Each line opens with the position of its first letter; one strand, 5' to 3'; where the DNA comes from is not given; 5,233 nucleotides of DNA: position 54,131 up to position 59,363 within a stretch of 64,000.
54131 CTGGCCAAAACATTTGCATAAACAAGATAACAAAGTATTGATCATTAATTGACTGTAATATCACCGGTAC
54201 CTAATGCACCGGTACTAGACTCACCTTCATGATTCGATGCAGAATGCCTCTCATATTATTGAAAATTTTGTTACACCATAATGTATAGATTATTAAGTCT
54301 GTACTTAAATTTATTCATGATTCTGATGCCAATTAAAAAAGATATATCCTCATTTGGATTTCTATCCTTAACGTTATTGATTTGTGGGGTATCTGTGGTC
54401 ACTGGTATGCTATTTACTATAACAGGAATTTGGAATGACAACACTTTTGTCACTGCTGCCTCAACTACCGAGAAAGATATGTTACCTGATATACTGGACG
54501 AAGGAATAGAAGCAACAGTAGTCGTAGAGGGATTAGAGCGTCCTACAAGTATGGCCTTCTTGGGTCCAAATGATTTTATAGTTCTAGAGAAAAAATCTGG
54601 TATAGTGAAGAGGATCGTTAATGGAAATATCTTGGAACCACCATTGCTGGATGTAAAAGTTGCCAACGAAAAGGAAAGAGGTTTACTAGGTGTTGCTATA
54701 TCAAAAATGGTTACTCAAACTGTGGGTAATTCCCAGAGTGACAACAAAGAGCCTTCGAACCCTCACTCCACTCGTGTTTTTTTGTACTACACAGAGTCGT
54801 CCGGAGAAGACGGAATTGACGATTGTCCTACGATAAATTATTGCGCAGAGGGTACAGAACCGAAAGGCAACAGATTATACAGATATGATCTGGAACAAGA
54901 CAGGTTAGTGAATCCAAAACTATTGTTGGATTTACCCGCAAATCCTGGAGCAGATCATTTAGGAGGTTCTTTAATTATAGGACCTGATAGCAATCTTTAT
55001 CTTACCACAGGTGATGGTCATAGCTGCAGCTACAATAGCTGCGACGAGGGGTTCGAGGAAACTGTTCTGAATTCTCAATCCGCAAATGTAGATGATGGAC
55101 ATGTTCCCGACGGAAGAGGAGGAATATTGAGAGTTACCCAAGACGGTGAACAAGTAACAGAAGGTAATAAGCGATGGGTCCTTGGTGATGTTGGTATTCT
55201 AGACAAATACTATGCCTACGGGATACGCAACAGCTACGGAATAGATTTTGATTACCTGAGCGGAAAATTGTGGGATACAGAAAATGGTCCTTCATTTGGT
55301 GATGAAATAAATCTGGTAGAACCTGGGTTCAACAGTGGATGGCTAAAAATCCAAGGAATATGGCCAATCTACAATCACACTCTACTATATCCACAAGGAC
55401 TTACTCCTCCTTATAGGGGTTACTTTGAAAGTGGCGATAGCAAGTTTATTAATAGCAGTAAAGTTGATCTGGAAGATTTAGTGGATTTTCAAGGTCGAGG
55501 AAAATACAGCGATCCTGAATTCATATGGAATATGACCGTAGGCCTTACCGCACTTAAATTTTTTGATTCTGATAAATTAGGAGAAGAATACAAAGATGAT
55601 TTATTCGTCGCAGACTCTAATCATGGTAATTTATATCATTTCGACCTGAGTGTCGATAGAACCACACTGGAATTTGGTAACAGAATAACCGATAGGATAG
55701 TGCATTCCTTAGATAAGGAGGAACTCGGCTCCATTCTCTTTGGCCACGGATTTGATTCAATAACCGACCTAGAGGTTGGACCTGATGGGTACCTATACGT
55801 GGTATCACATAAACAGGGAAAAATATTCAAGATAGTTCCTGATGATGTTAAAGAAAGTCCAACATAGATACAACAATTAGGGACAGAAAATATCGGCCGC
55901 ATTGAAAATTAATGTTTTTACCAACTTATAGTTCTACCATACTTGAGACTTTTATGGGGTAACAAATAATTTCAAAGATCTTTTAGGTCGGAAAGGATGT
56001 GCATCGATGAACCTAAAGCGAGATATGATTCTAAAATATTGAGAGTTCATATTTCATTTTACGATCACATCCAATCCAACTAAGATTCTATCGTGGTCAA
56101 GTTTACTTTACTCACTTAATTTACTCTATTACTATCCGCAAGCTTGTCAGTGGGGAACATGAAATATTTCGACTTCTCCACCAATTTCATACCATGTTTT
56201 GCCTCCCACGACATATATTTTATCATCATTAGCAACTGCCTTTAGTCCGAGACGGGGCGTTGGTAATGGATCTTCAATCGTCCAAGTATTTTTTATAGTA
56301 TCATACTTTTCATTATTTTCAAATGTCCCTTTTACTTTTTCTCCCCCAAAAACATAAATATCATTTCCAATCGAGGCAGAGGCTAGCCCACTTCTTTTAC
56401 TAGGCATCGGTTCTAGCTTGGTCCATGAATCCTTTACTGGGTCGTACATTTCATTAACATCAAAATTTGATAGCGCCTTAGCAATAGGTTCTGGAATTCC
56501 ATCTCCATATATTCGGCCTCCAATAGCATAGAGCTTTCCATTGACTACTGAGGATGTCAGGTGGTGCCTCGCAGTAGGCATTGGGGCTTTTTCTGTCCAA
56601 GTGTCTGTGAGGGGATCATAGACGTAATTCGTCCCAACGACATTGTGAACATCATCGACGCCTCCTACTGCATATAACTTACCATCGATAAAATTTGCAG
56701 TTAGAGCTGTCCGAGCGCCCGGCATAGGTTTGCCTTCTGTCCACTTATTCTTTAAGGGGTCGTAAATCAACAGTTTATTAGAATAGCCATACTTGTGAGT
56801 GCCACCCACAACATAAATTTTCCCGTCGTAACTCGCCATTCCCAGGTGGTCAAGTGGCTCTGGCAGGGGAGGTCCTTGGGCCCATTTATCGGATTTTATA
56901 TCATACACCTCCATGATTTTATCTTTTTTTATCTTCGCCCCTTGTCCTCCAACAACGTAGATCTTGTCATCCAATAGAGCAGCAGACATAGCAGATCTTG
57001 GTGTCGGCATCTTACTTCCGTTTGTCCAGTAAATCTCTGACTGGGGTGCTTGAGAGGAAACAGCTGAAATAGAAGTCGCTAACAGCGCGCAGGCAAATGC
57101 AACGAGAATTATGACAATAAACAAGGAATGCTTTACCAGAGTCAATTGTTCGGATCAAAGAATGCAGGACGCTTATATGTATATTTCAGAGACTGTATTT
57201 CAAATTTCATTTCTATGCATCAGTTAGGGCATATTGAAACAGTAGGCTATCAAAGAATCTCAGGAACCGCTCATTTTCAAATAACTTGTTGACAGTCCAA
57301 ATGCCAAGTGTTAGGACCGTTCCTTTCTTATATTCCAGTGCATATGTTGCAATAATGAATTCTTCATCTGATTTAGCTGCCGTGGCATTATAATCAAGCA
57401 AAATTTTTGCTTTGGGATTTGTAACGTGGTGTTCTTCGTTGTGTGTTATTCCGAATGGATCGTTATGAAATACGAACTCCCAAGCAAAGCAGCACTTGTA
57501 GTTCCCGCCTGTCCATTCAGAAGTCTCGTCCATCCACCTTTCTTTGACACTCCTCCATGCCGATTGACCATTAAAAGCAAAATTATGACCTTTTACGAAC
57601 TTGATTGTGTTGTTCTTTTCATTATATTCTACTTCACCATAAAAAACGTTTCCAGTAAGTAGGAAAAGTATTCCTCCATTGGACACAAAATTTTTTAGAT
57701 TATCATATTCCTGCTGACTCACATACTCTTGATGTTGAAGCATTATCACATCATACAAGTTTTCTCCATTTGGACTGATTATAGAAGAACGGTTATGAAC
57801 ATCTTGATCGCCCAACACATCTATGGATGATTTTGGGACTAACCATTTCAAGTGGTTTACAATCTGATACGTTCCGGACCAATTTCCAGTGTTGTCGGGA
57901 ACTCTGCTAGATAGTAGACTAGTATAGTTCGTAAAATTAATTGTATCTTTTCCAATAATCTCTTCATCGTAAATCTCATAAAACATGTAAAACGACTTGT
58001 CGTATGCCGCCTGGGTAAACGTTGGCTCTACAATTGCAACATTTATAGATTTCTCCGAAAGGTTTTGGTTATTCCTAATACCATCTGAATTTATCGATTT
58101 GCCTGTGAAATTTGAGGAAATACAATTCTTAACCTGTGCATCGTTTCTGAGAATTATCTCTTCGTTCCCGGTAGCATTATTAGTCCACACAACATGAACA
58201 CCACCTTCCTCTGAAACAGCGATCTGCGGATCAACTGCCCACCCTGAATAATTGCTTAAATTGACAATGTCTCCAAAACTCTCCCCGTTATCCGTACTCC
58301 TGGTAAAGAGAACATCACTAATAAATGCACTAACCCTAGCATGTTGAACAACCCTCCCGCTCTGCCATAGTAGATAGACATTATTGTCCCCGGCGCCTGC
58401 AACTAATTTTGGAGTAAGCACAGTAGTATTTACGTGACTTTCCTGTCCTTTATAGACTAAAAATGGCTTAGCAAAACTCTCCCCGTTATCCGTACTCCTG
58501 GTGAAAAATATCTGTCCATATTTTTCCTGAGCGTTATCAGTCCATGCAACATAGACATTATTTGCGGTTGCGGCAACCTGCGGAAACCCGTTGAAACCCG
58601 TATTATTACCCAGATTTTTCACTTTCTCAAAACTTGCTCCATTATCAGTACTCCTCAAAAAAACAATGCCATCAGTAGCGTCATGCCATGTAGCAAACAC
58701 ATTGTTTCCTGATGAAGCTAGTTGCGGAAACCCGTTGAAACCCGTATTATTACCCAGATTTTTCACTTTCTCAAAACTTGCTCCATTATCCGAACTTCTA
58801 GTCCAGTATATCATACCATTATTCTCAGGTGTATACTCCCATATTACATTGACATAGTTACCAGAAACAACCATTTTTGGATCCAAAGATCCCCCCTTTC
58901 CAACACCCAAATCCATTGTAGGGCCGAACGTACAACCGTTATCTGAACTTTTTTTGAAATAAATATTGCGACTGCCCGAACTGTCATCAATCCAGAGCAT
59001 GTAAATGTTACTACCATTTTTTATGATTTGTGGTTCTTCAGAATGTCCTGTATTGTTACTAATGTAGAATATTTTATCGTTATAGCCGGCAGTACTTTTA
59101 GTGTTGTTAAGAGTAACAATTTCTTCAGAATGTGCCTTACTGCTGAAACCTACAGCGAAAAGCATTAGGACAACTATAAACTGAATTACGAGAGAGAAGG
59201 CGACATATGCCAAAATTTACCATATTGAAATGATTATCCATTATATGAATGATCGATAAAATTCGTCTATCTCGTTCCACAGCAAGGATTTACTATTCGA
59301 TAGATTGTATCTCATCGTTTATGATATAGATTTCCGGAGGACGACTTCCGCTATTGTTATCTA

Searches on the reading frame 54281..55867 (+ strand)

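Call 6: search_protein_families(library=pfam, proteins=[window:54281-55867:+], max_evalue=0.01)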
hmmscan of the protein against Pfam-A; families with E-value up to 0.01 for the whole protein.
window:54281-55867:+ (528 aa): 1 family
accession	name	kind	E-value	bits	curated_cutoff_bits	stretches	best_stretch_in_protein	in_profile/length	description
PF07995.17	GSDH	-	1.2e-33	117.3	25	2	85-357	1-222/332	Glucose / Sorbosone dehydrogenase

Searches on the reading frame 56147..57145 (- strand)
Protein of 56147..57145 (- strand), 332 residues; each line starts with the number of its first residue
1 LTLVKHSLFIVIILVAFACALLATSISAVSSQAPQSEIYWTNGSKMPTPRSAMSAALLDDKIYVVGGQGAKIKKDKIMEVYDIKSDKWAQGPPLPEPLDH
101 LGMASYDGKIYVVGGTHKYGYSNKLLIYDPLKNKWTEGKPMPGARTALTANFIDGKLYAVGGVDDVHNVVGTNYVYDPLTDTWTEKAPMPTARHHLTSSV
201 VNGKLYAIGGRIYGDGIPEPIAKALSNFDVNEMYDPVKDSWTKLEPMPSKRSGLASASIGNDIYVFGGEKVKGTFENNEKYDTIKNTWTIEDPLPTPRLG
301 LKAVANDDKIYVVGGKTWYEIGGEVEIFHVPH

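Call 6: search_protein_families(library=pfam, proteins=[window:56147-57145:-], max_evalue=0.01)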
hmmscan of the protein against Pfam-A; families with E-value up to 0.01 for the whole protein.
window:56147-57145:- (332 aa): 11 families
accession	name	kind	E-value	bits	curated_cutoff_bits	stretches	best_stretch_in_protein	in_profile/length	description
PF01344.31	Kelch_1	-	1.9e-63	209.9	20.1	5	145-190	2-46/46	Kelch motif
PF13964.12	Kelch_6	-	7.6e-42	140.4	25.3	4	102-145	6-50/50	Kelch motif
PF25210.1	Kelch_FKB95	-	1.7e-39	136.5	70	4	99-209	34-148/268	FKB95, Kelch-repeats domain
PF07646.21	Kelch_2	-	1.7e-39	132.2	21.3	5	98-142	2-48/48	Kelch motif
PF24681.1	Kelch_KLHDC2_KLHL20_DRC7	-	1.2e-37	129.8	50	2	45-210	46-221/221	KLHDC2/KLHL20/DRC7 Kelch-repeats domain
PF13418.12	Kelch_4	-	3.1e-28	97.9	21.6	3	251-289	2-42/49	Galactose oxidase, central domain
PF24981.1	Beta-prop_ATRN-LZTR1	-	1.8e-26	93.5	50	4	107-210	159-279/289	Attractin/LZTR1 beta-propeller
PF13415.12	Kelch_3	-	6.7e-24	83.9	22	0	108-152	2-47/48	Galactose oxidase, central domain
PF24996.1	NANM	-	2.1e-20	73.3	45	3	240-316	42-125/350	N-acetylneuraminate epimerase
PF13854.13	Kelch_HCF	-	9.1e-09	35.4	113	1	44-288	12-275/345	Host cell factor, Kelch-repeats domain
PF07893.19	DUF1668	-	0.00087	19.2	23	0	48-130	60-141/336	Protein of unknown function (DUF1668)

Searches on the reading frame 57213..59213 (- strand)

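Call 6: search_protein_families(library=pfam, proteins=[window:57213-59213:-], max_evalue=0.01)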
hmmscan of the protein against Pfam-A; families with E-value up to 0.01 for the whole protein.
window:57213-59213:- (666 aa): 3 families
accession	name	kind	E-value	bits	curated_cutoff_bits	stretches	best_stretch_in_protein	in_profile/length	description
PF20254.3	DMFA2_C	-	2.2e-11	44.3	27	1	388-576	85-278/374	N,N-dimethylformamidase beta subunit-like, C-terminal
PF13088.12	BNR_2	-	4.6e-05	23.3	31.4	1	131-341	78-277/277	BNR repeat-like domain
PF02012.26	BNR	-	0.00071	19.6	27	0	187-197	2-12/12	BNR/Asp-box repeat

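Call 10: search_protein_families(library=ncbifam, proteins=[window:57213-59213:-], max_evalue=1)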
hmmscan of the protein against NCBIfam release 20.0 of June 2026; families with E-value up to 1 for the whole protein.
window:57213-59213:- (666 aa): 2 families
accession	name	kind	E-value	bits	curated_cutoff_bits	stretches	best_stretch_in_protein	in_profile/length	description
NF053835.1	PDIAV_lipo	equivalog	0.002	17.6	90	1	179-362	61-237/458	PDIAV motif-containing lipoprotein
NF045728.1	glycosyl_F510_1955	equivalog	0.0022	17.3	175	1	139-249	76-172/246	F510_1955 family glycosylhydrolase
